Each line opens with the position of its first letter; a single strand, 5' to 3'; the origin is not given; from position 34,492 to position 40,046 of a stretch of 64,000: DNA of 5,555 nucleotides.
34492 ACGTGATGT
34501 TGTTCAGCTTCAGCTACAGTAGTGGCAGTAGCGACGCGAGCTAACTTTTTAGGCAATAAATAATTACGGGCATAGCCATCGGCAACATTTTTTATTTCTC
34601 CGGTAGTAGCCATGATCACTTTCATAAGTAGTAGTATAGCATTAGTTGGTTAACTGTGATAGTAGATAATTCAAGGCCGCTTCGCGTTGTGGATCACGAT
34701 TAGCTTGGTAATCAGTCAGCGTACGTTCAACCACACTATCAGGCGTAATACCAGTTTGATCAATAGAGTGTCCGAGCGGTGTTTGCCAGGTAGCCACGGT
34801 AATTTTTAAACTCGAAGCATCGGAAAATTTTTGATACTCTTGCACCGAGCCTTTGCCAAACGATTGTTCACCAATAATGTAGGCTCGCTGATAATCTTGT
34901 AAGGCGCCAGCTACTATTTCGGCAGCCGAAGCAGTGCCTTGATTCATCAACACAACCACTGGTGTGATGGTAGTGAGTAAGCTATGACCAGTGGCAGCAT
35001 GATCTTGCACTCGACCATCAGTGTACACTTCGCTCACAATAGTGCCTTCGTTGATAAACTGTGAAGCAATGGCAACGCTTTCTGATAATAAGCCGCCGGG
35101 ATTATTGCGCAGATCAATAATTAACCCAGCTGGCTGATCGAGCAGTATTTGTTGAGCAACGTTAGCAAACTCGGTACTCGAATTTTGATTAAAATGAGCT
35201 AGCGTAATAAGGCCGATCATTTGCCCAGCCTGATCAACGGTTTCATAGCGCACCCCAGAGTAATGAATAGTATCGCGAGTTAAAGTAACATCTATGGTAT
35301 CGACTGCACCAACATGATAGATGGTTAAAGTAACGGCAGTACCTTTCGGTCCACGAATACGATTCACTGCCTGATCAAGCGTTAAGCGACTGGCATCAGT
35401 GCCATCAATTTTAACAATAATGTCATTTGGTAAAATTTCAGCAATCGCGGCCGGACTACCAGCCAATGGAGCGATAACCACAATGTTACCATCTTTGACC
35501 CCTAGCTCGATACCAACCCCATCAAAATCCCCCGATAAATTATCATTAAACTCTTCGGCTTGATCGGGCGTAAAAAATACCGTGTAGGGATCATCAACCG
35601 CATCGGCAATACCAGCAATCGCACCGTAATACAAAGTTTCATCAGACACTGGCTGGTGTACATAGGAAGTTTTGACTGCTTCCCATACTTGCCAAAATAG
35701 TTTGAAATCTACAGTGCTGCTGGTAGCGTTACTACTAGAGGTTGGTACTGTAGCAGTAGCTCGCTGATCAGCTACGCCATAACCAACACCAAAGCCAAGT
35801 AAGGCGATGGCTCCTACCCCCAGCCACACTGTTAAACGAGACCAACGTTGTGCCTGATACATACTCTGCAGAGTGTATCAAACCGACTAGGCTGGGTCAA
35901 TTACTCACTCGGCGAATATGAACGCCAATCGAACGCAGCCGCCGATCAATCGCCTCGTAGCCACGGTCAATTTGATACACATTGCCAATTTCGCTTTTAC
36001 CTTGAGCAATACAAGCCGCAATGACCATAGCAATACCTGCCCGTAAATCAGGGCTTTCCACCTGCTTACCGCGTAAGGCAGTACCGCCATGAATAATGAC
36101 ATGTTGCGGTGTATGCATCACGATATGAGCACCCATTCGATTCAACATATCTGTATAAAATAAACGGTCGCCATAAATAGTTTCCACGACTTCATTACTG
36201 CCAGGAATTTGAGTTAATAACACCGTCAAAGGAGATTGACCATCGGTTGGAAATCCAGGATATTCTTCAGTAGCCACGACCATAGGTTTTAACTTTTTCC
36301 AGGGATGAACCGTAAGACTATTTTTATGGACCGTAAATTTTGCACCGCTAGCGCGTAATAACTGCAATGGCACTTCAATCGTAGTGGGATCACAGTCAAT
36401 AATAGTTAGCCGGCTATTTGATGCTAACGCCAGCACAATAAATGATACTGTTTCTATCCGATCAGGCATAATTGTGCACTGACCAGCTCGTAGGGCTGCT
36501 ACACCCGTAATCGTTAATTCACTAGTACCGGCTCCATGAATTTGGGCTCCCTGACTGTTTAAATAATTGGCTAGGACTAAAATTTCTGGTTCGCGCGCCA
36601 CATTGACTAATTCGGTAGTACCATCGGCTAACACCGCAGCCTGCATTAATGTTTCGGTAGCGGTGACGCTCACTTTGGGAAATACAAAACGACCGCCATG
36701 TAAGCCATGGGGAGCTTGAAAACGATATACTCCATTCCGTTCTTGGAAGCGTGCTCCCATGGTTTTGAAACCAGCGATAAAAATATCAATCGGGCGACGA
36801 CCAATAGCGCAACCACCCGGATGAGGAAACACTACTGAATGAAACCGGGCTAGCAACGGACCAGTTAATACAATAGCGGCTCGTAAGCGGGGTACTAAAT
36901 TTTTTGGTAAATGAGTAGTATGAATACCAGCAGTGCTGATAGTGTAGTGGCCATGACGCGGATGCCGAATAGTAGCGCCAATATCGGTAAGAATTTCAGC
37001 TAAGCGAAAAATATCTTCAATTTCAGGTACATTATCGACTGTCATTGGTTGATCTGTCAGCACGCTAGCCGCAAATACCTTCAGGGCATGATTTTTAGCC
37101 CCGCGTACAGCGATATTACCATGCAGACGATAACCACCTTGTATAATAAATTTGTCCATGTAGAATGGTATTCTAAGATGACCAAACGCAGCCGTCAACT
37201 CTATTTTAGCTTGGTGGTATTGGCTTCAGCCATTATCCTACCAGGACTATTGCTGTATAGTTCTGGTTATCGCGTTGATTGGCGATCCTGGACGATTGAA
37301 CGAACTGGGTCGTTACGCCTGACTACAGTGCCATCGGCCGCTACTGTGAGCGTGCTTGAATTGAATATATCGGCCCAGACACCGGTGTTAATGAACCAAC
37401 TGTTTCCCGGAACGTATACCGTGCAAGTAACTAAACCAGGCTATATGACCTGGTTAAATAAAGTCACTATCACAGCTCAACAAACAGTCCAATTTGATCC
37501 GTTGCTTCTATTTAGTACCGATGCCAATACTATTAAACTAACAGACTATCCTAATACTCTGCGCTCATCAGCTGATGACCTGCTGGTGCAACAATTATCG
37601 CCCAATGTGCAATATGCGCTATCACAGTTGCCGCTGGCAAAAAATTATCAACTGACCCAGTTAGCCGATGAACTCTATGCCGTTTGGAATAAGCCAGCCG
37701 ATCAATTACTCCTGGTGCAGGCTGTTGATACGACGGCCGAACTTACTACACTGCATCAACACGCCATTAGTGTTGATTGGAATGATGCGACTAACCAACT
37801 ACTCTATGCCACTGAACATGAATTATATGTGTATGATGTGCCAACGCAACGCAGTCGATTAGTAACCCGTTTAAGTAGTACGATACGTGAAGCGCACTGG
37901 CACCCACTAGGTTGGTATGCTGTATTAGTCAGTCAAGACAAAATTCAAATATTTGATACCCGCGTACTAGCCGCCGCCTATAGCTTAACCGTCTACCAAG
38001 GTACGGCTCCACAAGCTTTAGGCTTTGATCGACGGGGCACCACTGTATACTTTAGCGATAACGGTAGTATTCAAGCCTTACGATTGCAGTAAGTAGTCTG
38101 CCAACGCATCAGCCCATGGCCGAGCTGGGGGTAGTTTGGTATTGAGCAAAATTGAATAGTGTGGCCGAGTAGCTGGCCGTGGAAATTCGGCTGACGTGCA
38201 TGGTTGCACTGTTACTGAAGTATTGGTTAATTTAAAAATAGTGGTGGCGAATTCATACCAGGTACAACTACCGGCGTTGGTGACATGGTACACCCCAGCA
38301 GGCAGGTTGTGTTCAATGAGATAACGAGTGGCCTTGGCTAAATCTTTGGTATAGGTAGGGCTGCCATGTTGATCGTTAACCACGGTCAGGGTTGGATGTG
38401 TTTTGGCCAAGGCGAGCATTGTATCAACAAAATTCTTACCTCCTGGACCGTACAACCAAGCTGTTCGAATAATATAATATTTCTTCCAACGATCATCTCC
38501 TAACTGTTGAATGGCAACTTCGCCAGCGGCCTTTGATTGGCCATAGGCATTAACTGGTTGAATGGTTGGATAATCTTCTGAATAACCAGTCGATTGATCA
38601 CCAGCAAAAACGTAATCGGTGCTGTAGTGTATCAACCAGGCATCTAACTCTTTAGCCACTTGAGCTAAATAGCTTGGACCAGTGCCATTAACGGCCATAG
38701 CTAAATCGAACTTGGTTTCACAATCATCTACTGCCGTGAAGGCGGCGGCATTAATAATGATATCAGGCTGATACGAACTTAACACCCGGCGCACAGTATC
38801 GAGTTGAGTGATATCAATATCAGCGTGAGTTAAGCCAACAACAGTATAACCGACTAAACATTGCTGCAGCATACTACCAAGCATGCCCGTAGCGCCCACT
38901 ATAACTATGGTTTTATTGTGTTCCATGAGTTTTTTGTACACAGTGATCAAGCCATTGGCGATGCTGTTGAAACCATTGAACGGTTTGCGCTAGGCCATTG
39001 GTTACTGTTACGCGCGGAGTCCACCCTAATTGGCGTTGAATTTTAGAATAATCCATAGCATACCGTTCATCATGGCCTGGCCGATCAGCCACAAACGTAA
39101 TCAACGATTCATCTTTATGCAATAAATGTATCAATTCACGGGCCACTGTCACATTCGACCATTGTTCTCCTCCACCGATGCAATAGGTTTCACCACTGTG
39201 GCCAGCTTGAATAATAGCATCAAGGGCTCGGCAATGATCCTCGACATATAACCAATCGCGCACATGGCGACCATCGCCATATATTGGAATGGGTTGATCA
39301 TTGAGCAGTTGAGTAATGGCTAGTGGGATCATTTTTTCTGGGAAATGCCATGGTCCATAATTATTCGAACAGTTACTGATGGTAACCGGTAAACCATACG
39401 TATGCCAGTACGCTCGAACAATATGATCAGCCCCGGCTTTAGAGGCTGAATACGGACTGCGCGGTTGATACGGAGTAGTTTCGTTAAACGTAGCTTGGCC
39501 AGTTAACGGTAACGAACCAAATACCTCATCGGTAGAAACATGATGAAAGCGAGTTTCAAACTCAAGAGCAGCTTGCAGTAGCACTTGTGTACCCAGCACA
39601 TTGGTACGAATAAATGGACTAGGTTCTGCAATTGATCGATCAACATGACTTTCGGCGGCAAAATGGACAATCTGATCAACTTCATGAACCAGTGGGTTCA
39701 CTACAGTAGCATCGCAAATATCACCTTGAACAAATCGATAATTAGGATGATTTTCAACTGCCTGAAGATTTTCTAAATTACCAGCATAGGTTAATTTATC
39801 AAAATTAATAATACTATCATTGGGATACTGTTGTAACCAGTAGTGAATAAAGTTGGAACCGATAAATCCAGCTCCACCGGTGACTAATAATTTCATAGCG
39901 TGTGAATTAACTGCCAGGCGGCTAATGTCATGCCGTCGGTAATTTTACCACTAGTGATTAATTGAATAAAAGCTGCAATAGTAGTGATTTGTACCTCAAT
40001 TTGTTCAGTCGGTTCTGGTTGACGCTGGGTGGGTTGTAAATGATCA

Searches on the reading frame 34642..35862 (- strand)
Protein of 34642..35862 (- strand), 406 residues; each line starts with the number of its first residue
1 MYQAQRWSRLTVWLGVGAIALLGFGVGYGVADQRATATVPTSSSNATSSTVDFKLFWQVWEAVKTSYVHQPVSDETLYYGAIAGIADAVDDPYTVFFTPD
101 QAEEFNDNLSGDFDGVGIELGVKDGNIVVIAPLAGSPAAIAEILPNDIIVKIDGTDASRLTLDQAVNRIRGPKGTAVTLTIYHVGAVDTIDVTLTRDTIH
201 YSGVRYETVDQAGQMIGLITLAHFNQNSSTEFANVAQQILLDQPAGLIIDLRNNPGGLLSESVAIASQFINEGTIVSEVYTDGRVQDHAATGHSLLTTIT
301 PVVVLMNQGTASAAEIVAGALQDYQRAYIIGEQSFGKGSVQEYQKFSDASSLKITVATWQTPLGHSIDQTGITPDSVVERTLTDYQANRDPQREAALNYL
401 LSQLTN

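Call 14: search_protein_families(library=pfam, proteins=[window:34642-35862:-], max_evalue=0.001)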
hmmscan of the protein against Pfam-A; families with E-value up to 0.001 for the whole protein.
window:34642-35862:- (406 aa): 5 families
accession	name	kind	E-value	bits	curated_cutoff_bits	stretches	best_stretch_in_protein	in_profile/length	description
PF03572.23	Peptidase_S41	-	1.2e-47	162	24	1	216-377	2-164/165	Peptidase family S41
PF00595.29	PDZ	-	4e-11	43.6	23.2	1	112-181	10-80/81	PDZ domain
PF17820.7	PDZ_6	-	6.7e-10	39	27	1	129-181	2-52/54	PDZ domain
PF13180.12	PDZ_2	-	2.4e-09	37.8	27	1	116-194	3-80/80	PDZ domain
PF22694.1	CtpB_N-like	-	1.1e-07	32.6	27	1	33-97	18-81/85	Activating protease CtpB N-terminal domain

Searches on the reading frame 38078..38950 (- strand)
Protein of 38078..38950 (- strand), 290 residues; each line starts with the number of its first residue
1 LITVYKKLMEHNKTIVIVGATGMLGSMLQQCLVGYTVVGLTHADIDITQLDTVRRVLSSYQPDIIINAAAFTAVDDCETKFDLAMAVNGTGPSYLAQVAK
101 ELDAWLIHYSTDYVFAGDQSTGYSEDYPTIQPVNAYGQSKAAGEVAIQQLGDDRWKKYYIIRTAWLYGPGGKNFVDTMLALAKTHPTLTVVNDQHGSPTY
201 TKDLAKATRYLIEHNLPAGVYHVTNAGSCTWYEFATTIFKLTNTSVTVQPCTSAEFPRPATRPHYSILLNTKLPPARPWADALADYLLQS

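Call 9: search_protein_families(library=pfam, proteins=[window:38078-38950:-], max_evalue=0.001)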
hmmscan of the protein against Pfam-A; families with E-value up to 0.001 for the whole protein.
window:38078-38950:- (290 aa): 6 families
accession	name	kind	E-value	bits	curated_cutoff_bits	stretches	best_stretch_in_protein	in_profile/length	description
PF04321.23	RmlD_sub_bind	-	3.5e-90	302.4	27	1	14-287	2-282/287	RmlD substrate binding domain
PF01370.27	Epimerase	-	1.3e-25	90.6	20.9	1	15-223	1-236/240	NAD dependent epimerase/dehydratase family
PF16363.11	GDP_Man_Dehyd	-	1.9e-12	47.7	27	1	44-179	58-197/332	GDP-mannose 4,6 dehydratase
PF02719.21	Polysacc_synt_2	-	5.1e-08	32.9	20.2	1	46-156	62-158/293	Polysaccharide biosynthesis protein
PF01073.25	3Beta_HSD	-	6e-08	32.5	22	1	44-241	51-267/280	3-beta hydroxysteroid dehydrogenase/isomerase family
PF07993.18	NAD_binding_4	-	3.9e-07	29.9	20.1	1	61-168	88-209/258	Male sterility protein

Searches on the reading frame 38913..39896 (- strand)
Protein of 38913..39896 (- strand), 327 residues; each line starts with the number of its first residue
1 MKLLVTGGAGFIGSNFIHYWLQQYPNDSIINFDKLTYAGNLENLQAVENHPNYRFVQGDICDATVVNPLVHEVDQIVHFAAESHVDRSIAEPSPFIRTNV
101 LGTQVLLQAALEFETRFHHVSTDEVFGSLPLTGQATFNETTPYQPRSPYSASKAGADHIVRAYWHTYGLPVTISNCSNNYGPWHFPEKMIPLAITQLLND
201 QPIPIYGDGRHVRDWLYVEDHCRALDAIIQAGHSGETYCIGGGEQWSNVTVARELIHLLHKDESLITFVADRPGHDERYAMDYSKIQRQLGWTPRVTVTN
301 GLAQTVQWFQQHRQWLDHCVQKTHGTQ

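Call 9: search_protein_families(library=pfam, proteins=[window:38913-39896:-], max_evalue=0.001)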
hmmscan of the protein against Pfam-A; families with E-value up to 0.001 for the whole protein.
window:38913-39896:- (327 aa): 6 families
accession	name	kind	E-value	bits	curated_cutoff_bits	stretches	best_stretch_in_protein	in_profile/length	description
PF16363.11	GDP_Man_Dehyd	-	3e-88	296.9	27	1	4-304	1-331/332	GDP-mannose 4,6 dehydratase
PF01370.27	Epimerase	-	2e-65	221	20.9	1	4-241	2-240/240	NAD dependent epimerase/dehydratase family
PF02719.21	Polysacc_synt_2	-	1.8e-17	63.9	20.2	1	3-274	1-266/293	Polysaccharide biosynthesis protein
PF01073.25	3Beta_HSD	-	1.8e-16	60.5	22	1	4-220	1-220/280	3-beta hydroxysteroid dehydrogenase/isomerase family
PF07993.18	NAD_binding_4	-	1e-15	58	20.1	1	5-178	1-206/258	Male sterility protein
PF04321.23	RmlD_sub_bind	-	1.2e-14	54.5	27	1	1-267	1-239/287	RmlD substrate binding domain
